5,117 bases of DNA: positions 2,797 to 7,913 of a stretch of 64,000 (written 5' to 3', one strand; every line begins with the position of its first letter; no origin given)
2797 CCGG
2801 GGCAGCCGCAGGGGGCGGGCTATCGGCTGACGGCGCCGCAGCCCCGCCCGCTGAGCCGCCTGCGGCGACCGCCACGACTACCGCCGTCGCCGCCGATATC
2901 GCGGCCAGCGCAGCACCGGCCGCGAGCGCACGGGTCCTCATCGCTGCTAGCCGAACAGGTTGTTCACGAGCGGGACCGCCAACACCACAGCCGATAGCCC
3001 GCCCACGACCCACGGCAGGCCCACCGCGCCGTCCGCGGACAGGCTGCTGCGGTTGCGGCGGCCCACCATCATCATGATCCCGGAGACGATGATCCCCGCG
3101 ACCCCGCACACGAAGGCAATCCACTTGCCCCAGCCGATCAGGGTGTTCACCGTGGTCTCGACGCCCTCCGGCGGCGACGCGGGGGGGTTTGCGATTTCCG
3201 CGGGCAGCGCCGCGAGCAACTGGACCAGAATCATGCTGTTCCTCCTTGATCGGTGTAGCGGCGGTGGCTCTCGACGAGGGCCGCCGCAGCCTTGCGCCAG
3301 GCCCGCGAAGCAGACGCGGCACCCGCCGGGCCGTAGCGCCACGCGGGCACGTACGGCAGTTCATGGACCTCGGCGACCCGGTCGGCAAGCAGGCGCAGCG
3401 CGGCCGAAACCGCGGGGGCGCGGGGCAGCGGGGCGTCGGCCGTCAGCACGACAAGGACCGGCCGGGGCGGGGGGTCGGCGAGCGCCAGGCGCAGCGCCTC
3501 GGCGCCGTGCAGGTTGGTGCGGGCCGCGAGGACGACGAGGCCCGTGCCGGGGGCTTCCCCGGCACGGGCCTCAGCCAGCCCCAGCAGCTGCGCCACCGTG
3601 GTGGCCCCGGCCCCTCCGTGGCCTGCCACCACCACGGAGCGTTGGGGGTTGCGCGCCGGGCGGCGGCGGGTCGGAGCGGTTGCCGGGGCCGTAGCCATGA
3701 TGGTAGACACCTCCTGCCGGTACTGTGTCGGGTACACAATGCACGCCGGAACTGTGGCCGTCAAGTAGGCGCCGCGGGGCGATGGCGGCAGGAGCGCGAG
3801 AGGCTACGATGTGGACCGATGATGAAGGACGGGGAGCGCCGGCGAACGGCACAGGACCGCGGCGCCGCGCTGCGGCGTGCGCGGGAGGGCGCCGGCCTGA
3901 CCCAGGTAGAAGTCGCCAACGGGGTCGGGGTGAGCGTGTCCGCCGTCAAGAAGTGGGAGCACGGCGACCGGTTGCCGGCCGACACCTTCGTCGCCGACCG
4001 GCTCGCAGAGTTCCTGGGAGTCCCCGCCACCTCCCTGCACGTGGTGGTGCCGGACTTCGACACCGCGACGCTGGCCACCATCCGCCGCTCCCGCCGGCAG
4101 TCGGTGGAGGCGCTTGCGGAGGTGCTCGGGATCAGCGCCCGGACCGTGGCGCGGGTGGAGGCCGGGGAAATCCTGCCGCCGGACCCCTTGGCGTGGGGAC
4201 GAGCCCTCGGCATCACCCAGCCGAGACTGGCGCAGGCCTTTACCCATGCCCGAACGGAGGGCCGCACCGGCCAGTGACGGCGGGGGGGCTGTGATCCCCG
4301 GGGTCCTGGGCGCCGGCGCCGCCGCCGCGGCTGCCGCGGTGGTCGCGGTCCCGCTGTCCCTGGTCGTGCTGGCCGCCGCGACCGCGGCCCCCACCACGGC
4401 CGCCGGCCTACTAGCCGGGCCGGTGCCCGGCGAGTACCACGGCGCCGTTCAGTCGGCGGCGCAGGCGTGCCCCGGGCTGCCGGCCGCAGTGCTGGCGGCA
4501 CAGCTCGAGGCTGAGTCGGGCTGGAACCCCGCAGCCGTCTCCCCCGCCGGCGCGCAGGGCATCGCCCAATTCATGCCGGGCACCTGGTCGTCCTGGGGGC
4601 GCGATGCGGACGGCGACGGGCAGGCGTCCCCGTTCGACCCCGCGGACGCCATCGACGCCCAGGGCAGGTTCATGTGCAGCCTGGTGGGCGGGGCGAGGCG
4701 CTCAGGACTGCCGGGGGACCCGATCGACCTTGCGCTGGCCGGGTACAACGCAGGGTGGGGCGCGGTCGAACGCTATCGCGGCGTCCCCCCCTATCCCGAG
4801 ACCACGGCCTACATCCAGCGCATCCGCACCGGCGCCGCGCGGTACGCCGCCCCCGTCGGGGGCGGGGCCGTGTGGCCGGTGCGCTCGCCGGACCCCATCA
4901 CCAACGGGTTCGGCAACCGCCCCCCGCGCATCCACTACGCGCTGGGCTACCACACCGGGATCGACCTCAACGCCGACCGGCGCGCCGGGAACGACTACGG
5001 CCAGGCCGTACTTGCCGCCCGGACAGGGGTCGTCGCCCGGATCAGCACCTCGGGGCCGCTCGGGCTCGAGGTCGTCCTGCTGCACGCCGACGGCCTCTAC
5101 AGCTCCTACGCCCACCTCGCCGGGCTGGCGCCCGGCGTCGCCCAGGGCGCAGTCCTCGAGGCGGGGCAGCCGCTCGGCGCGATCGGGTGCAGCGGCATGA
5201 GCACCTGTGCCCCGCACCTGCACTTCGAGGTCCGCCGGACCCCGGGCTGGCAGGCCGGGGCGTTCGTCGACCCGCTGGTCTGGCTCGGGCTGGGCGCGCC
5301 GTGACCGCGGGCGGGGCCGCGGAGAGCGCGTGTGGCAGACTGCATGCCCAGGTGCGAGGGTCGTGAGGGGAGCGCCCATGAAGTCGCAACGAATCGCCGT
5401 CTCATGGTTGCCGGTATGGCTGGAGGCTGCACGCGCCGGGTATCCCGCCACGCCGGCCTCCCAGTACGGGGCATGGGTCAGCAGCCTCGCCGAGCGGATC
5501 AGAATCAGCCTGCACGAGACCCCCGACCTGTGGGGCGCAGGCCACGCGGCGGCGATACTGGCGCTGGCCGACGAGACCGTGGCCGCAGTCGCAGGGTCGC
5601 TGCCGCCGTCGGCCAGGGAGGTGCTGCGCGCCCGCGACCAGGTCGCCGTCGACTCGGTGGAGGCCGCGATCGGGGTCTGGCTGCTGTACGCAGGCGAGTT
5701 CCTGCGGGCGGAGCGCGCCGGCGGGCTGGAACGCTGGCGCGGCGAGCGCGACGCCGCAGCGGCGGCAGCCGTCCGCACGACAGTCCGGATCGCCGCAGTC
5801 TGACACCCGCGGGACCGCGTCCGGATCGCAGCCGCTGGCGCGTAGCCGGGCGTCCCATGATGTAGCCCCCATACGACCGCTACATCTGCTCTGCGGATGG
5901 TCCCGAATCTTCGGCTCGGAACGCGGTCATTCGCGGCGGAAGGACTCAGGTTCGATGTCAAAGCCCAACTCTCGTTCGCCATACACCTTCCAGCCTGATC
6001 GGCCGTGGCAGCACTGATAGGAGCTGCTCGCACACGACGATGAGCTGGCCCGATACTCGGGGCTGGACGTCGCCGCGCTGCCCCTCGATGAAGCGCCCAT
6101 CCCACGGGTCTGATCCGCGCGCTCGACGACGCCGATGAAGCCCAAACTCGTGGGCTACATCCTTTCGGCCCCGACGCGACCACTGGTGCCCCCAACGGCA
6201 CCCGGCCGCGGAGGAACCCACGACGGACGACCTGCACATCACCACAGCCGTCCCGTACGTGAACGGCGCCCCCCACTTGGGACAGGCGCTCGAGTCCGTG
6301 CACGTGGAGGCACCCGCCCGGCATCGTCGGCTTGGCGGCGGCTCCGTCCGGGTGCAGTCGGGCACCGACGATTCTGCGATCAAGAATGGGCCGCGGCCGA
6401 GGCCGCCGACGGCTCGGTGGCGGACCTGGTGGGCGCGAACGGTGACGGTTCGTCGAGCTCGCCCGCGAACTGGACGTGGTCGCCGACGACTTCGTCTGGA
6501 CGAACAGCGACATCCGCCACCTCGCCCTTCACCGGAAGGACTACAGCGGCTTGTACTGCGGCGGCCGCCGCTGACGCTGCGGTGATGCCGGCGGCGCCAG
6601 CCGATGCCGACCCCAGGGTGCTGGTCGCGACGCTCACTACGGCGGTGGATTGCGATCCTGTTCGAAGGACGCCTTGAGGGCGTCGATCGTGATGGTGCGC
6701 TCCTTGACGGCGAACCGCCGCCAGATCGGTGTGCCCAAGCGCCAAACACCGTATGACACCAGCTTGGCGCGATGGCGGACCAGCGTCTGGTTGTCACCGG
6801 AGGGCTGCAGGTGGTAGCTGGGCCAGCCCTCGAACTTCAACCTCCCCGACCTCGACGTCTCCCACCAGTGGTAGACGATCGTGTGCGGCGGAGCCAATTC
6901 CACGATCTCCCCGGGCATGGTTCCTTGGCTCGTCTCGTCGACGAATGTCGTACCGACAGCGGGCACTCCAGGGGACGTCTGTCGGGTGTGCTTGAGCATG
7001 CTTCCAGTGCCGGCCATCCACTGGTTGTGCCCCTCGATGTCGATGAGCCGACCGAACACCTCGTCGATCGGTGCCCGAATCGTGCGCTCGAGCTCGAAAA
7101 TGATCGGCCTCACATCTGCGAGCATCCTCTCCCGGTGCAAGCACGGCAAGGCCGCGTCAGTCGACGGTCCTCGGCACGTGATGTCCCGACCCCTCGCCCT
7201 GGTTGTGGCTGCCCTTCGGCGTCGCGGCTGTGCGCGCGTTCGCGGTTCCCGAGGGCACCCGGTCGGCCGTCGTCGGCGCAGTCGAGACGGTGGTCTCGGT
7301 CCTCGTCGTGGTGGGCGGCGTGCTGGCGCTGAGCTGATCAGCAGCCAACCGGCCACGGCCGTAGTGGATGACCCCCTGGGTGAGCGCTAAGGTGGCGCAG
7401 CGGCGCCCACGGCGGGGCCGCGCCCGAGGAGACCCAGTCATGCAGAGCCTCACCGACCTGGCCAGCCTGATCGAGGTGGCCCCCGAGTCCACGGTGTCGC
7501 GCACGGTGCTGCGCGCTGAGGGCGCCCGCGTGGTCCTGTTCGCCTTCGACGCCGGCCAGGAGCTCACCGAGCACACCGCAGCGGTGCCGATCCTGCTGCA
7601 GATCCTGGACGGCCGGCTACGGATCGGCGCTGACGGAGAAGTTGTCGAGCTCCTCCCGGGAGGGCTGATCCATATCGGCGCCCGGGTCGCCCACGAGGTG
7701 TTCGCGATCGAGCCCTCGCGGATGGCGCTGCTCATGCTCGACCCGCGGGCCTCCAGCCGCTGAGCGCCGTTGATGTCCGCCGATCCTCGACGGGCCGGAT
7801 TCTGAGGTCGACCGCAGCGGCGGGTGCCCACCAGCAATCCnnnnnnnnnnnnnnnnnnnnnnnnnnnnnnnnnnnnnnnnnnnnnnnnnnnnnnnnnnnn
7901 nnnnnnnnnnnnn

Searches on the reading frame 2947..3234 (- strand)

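Call 97: search_protein_families(library=pfam, proteins=[window:2947-3234:-], max_evalue=0.001)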
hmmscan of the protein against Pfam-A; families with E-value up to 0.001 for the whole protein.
window:2947-3234:- (95 aa): 1 family
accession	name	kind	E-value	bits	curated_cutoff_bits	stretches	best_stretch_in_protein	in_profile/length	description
PF04956.18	TrbC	-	0.0005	20.7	27.9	1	2-90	18-95/98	TrbC/VIRB2 pilin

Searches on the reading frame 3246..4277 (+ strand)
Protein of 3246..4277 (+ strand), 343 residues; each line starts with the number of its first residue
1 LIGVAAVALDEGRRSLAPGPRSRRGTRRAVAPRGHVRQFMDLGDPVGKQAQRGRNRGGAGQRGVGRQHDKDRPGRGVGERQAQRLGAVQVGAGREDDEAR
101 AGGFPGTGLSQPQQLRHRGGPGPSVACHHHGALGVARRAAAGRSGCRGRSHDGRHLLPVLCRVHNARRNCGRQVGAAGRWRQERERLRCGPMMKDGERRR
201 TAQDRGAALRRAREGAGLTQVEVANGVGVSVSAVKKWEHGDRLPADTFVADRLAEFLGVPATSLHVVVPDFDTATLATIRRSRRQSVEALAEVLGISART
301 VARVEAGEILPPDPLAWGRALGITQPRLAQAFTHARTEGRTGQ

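Call 43: search_protein_families(library=pfam, proteins=[window:3246-4277:+], max_evalue=0.001)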
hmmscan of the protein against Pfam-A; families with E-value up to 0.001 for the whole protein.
window:3246-4277:+ (343 aa): 10 families
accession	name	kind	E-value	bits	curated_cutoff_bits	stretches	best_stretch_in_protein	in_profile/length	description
PF01381.28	HTH_3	-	1.8e-16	60.3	23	1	209-262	1-53/55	Helix-turn-helix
PF13560.12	HTH_31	-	5.6e-16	59.1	27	2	206-261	3-58/64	Helix-turn-helix domain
PF13413.12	HTH_25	-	1.3e-08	35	24.6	0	209-258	2-56/62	Helix-turn-helix domain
PF12844.13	HTH_19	-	4e-07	30.3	30.2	1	206-264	1-58/64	Helix-turn-helix domain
PF13412.12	HTH_24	-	2.8e-06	27.2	21.9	0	272-303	5-36/48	Winged helix-turn-helix DNA-binding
PF20432.4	Xre-like-HTH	-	7e-06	26.7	25.8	0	288-313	27-53/63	Antitoxin Xre-like helix-turn-helix domain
PF13384.12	HTH_23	-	3.8e-05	23.8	24.6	0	279-303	11-36/50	Homeodomain-like domain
PF04545.22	Sigma70_r4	-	0.00011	22.1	24.1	0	211-239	17-42/50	Sigma-70, region 4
PF14549.12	P22_Cro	-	0.00018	21.6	30.2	0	220-245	12-35/60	DNA-binding transcriptional regulator Cro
PF12728.13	HTH_17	-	0.00054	20.6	27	0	286-309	3-27/51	Helix-turn-helix domain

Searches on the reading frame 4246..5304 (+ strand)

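Call 43: search_protein_families(library=pfam, proteins=[window:4246-5304:+], max_evalue=0.001)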
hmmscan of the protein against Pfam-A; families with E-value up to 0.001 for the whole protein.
window:4246-5304:+ (352 aa): 3 families
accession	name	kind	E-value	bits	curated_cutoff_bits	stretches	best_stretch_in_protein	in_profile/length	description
PF01551.29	Peptidase_M23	-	1.2e-17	64.3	28.7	1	235-331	2-89/96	Peptidase family M23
PF01464.25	SLT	-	5.1e-14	52.3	21.3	1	72-178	6-105/117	Transglycosylase SLT domain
PF13406.11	SLT_2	-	8e-08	32.3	24.3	1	97-143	147-196/292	Transglycosylase SLT domain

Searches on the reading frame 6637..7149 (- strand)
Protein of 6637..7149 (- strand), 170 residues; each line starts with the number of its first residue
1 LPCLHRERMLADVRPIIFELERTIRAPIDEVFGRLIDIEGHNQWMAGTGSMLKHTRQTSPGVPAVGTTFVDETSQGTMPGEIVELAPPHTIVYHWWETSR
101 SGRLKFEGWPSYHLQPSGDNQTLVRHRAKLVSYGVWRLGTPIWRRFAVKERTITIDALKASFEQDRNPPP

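Call 97: search_protein_families(library=pfam, proteins=[window:6637-7149:-], max_evalue=0.001)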
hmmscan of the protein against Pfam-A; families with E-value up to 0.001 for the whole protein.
window:6637-7149:- (170 aa): 1 family
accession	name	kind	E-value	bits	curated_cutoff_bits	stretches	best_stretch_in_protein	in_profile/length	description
PF10604.15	Polyketide_cyc2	-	5.3e-06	27.2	27.4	1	17-163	3-142/142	Polyketide cyclase / dehydrase and lipid transport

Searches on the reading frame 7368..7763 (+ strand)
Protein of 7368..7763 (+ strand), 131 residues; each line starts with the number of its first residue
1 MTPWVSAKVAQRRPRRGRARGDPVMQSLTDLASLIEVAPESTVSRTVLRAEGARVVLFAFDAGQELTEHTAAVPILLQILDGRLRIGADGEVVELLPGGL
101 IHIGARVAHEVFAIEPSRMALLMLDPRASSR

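Call 97: search_protein_families(library=pfam, proteins=[window:7368-7763:+], max_evalue=0.001)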
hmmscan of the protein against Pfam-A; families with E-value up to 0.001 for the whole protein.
window:7368-7763:+ (131 aa): 1 family
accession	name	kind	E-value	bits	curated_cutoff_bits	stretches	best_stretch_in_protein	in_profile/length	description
PF07883.17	Cupin_2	-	9.4e-05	22.5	27.2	1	58-123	3-68/70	Cupin domain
